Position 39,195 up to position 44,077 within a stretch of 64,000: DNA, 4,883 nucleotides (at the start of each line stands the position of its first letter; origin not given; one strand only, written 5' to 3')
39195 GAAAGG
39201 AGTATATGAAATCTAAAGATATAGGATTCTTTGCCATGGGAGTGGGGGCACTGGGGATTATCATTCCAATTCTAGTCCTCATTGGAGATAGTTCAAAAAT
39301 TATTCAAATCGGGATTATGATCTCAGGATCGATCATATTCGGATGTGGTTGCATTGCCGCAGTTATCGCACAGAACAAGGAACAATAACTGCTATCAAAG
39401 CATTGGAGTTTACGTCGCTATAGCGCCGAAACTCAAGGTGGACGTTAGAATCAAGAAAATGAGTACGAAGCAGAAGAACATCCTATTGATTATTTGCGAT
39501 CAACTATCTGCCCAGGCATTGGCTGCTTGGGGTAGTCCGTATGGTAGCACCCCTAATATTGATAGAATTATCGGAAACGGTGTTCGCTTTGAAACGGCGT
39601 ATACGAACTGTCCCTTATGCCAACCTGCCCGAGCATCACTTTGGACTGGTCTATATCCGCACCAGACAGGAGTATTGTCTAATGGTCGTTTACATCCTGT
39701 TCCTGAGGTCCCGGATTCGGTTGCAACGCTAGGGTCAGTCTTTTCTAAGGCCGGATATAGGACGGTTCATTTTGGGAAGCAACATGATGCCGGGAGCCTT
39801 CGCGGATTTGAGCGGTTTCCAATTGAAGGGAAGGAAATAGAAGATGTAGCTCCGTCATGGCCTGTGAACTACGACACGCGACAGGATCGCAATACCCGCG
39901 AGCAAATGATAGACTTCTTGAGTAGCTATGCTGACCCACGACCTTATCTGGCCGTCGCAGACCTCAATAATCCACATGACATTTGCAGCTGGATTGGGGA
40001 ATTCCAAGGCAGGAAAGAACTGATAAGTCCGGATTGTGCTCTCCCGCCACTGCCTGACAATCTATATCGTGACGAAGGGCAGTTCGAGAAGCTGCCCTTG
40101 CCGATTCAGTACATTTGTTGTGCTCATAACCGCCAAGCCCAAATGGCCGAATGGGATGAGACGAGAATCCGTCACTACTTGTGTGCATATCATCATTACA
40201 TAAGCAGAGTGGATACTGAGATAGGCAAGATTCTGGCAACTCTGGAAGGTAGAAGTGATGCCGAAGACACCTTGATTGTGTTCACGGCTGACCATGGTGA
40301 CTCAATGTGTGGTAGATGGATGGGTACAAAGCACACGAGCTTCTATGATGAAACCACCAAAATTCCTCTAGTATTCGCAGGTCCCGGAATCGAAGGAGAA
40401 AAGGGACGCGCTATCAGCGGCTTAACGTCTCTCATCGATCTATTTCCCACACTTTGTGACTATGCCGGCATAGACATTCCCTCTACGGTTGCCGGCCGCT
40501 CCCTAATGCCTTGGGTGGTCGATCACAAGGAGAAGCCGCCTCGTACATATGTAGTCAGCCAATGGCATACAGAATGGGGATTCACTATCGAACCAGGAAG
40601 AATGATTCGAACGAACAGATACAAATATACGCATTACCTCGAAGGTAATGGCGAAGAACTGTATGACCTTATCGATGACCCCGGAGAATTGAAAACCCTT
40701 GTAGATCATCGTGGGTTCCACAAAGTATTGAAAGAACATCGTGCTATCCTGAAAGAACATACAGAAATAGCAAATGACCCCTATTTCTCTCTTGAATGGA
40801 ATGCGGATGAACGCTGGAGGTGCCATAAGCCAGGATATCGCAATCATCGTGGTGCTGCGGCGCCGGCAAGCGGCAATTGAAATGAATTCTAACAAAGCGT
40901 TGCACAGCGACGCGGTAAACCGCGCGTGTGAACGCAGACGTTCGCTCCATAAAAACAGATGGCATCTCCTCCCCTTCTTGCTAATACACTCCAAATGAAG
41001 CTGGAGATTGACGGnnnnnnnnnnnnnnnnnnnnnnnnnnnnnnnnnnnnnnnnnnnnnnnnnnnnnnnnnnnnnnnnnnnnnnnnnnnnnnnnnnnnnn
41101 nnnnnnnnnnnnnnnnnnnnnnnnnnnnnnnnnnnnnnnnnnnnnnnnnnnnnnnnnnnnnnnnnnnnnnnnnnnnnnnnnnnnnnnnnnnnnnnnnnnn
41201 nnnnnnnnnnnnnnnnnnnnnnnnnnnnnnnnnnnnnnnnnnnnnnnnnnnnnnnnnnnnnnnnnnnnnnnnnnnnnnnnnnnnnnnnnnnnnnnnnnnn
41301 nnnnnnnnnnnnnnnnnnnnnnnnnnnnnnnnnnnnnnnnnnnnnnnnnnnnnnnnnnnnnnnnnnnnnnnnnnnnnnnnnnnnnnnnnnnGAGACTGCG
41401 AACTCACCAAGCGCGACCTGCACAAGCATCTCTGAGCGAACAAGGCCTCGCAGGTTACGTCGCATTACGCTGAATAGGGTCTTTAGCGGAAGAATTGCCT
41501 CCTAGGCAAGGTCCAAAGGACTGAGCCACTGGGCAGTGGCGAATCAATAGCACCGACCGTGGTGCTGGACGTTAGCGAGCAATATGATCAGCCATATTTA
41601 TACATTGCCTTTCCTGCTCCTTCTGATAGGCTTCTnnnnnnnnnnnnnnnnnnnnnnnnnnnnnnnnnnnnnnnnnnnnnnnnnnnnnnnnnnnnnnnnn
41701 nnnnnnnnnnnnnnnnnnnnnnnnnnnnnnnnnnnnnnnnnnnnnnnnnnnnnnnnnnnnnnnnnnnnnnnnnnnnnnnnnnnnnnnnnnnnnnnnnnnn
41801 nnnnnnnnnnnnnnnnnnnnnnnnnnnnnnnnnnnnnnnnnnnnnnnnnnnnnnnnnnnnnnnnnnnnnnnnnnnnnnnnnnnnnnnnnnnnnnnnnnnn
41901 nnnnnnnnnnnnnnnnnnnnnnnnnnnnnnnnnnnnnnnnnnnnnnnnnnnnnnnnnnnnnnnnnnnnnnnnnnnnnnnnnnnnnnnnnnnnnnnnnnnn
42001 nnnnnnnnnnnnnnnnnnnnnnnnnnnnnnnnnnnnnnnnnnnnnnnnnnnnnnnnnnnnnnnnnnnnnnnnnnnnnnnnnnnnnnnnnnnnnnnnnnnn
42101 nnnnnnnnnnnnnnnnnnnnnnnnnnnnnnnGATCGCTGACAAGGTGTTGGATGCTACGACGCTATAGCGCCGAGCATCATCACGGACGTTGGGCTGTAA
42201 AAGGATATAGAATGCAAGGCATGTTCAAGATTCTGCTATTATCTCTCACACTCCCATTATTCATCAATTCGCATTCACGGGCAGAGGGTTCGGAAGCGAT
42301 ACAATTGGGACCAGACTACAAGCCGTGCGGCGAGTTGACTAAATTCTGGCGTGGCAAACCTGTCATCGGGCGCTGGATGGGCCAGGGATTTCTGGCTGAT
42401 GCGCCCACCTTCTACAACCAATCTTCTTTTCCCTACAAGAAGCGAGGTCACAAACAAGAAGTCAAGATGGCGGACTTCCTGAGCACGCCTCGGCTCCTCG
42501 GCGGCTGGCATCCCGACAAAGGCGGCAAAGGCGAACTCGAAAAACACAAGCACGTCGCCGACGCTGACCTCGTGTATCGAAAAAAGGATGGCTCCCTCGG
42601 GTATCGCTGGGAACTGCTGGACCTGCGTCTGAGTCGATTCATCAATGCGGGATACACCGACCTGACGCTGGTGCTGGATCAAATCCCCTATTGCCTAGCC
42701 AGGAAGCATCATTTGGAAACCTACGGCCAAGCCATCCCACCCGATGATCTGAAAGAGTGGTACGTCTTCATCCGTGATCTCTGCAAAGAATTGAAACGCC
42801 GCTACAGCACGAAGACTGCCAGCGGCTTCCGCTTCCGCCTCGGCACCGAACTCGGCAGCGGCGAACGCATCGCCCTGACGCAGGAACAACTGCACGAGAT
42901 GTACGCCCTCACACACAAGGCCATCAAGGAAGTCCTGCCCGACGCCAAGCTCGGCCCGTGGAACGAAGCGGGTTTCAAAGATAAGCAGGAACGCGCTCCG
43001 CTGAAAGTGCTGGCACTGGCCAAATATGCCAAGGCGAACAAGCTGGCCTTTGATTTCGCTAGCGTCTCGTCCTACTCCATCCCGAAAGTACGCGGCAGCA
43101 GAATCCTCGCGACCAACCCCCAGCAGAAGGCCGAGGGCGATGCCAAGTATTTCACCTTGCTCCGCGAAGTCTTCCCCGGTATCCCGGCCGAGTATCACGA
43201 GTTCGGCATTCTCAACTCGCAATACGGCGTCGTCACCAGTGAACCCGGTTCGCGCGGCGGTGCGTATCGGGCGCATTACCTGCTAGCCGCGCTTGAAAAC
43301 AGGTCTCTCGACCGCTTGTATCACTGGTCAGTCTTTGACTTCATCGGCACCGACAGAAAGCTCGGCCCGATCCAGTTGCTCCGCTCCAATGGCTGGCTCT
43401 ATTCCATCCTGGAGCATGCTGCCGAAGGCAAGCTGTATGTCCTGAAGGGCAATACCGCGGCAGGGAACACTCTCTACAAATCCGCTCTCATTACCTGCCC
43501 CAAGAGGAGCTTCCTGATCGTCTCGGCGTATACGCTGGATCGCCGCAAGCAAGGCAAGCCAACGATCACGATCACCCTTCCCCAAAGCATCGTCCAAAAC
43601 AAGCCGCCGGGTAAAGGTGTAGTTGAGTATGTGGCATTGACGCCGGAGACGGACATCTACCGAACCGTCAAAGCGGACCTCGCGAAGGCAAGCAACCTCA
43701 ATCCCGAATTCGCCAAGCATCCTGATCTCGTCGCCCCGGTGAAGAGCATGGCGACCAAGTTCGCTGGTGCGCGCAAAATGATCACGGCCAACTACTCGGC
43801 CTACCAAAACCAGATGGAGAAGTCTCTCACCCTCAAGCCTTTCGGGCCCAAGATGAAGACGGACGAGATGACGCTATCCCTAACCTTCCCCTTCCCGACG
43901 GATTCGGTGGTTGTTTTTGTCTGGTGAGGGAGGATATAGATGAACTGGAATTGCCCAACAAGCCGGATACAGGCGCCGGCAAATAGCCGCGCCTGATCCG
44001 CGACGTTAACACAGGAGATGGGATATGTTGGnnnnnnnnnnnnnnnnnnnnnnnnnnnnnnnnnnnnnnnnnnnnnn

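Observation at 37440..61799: Cassette cargo enriched for sulfatases (2 intact, 3 fragments) and glycoside-hydrolase-like proteins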

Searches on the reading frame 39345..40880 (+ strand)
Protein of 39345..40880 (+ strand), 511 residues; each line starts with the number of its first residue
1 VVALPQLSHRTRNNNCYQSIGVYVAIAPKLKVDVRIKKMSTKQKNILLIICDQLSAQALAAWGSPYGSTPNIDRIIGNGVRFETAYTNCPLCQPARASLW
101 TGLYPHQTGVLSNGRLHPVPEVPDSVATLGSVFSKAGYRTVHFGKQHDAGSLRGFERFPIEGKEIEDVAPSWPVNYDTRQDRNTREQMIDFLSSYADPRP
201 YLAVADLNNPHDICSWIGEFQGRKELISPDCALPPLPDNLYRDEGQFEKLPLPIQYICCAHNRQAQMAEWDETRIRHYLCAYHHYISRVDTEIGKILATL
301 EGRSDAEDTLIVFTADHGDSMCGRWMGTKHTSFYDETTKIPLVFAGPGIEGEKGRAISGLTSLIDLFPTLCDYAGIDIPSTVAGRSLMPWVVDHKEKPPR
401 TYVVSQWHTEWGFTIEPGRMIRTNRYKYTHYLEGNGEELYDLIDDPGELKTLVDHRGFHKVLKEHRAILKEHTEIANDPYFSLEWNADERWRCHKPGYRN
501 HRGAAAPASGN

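Call 5: search_protein_families(library=pfam, proteins=[window:39345-40880:+], max_evalue=0.01)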
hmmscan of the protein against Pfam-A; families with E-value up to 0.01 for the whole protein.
window:39345-40880:+ (511 aa): 4 families
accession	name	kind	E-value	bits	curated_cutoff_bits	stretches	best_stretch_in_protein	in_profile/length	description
PF00884.28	Sulfatase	-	2.7e-44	152.1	25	1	44-376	1-301/301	Sulfatase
PF16347.10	SGSH_C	-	1e-18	68.4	29.3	1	333-471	11-150/154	N-sulphoglucosamine sulphohydrolase, C-terminal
PF01663.27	Phosphodiest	-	7.1e-13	49.3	23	1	47-119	2-71/342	Type I phosphodiesterase / nucleotide pyrophosphatase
PF01676.23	Metalloenzyme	-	4.6e-05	23.5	24.3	1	281-376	168-250/252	Metalloenzyme superfamily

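Call 27: search_solved_structures(query=window:39459-40877:+, max_evalue=1e-10)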
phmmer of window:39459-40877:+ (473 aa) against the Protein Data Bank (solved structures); distinct sequences matched with E-value up to 1e-10: 68 (the best 60 are shown).
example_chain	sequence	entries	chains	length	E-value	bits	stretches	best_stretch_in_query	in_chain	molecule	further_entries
3b5q_A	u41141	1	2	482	7.1e-136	457.1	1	4-468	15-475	Putative sulfatase yidJ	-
5g2t_A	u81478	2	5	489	8.2e-136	456.9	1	5-468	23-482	2-O GLYCOSAMINOGLYCAN SULFATASE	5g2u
4upi_A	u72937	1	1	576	6.9e-40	140.5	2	233-415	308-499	SULFATASE FAMILY PROTEIN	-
9s03_A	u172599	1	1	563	5.4e-35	124.3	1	229-432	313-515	Putative sulfatase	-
6hr5_A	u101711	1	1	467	1.2e-34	123.2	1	4-433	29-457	Alpha-L-rhamnosidase/sulfatase (GH78)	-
5g2v_A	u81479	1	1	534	2.3e-34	122.3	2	237-435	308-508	N-ACETYLGLUCOSAMINE-6-SULFATASE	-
4uph_A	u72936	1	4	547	1.9e-33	119.2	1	226-415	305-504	SULFATASE (SULFURIC ESTER HYDROLASE) PROTEIN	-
6fny_A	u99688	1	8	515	1e-32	116.8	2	232-417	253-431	Choline-sulfatase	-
7oz8_AAA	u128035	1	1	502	7.3e-32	114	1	235-436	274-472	Choline-sulfatase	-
7pth_A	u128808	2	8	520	2e-31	112.6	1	232-417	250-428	Choline sulfatase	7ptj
9koq_A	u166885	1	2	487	2e-31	112.6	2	194-428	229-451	Sulfatase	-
4upl_A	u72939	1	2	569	8.2e-31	110.5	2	241-411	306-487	SULFATASE FAMILY PROTEIN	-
6g5z_A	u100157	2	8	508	9.4e-31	110.3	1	232-417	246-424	Choline-sulfatase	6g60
7p24_AAA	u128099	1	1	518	1.6e-28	103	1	228-444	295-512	Mucin-desulfating sulfatase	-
2vqr_A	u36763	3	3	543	2.6e-28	102.3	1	229-427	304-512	PUTATIVE SULFATASE | Multifunctional alkaline phosphatase superfamily protein pRL90232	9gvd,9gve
2qzu_A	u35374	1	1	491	6.8e-26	94.3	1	229-443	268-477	Putative sulfatase yidJ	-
6s20_C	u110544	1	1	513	5.2e-16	61.7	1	3-111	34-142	N-acetylgalactosamine-6-O-sulfatase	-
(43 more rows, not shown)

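Call 31: find_encoding_contigs(protein=window:39459-40880:+, flank=10000, max_places=2)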
Protein window:39459-40880:+ (473 aa): 5 contigs read that carry it; 2 places shown.
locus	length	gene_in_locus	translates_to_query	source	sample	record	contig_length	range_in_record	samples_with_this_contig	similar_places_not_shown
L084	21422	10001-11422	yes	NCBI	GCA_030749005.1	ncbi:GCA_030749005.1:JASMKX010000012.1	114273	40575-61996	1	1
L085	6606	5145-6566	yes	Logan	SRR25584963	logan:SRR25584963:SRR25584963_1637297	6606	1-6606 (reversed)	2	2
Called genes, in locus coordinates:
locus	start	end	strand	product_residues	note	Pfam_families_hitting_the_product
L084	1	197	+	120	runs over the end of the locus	PF02452:PemK_toxin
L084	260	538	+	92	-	-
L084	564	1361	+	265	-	PF07885:Ion_trans_2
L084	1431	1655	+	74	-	-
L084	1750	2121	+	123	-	-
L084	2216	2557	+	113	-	-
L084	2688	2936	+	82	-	PF13711:DUF4160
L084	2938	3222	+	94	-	PF10387:DUF2442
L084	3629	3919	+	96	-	-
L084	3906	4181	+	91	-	PF12441:CopG_antitoxin (faint)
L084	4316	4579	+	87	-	PF04221:RelB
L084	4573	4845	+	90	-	PF15738:YafQ_toxin, PF05016:ParE_toxin (weak)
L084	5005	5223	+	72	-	-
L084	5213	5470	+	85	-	PF05016:ParE_toxin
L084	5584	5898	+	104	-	PF06296:RelE (weak)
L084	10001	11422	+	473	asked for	PF00884:Sulfatase, PF01663:Phosphodiest, PF16347:SGSH_C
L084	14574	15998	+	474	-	PF00884:Sulfatase, PF01663:Phosphodiest (faint), PF16347:SGSH_C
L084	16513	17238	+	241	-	PF00884:Sulfatase, PF16347:SGSH_C (faint)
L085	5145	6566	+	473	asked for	PF00884:Sulfatase, PF01663:Phosphodiest, PF16347:SGSH_C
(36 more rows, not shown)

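Call 59: search_protein_families(library=ncbifam, proteins=[window:39459-40880:+], max_evalue=0.00001)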
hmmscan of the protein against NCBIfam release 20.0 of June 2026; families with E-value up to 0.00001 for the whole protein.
window:39459-40880:+ (473 aa): 6 families
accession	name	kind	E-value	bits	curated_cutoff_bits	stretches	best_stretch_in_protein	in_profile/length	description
NF010322.0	PRK13759.1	equivalog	1.8e-57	195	481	2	223-440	249-462/486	arylsulfatase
TIGR03417.1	chol_sulfatase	equivalog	1.5e-53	182.5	433.45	2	138-437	161-442/500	choline-sulfatase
NF045661.1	HdlasePehA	equivalog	2.1e-44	152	900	2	224-427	264-477/506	phosphoric/sulfuric ester hydrolase PehA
NF052527.1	Mn_arylsulf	exception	2.1e-36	125.8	850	2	198-430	227-447/479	manganese-dependent arylsulfatase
NF042991.1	alk_phos_PafA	equivalog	1e-07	30.8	650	0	288-349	491-549/554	alkaline phosphatase PafA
NF038282.1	LapC_YejM_PbgA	exception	2.9e-06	25.9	825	1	241-332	411-496/584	LPS biosynthesis-modulating metalloenzyme YejM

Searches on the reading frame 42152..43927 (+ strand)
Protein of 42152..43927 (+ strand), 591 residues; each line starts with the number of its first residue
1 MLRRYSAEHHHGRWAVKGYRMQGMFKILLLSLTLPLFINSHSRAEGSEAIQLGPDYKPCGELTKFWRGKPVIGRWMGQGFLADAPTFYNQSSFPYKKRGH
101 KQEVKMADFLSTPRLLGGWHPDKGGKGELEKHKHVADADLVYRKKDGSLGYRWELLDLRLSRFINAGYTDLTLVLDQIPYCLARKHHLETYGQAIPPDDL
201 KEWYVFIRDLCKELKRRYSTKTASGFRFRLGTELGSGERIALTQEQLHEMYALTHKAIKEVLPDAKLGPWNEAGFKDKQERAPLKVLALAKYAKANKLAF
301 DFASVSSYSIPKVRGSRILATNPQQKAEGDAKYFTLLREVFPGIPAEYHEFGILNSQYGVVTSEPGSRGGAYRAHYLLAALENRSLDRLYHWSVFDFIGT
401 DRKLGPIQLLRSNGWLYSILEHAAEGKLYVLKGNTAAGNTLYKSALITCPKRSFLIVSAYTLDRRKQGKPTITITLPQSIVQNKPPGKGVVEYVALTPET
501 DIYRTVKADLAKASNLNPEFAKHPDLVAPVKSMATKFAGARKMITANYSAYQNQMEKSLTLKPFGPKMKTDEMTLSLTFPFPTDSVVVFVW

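Call 5: search_protein_families(library=pfam, proteins=[window:42152-43927:+], max_evalue=0.01)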
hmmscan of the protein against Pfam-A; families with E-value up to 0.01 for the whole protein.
window:42152-43927:+ (591 aa): 1 family
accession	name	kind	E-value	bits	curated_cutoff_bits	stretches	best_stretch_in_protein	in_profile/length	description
PF01229.23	Glyco_hydro_39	-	5e-08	32.6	26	1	128-343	50-260/472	Glycosyl hydrolases family 39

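Call 26: search_solved_structures(query=window:42212-43924:+, max_evalue=0.01)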
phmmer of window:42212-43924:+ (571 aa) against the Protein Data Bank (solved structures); distinct sequences matched with E-value up to 0.01: 1.
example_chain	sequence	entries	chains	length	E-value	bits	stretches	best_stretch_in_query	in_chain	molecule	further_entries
6yyh_A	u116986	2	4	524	0.0014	20.4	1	171-249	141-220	Beta-xylosidase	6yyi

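Call 59: search_protein_families(library=ncbifam, proteins=[window:42221-43927:+], max_evalue=0.00001)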
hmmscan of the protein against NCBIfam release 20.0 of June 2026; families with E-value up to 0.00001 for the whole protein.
window:42221-43927:+ (568 aa): 1 family
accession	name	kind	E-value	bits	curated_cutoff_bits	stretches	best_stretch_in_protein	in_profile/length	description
NF042992.1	alph1,4rhamsidase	equivalog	1.3e-15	57.1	850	1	164-287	137-255/471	alpha-1,4-L-rhamnosidase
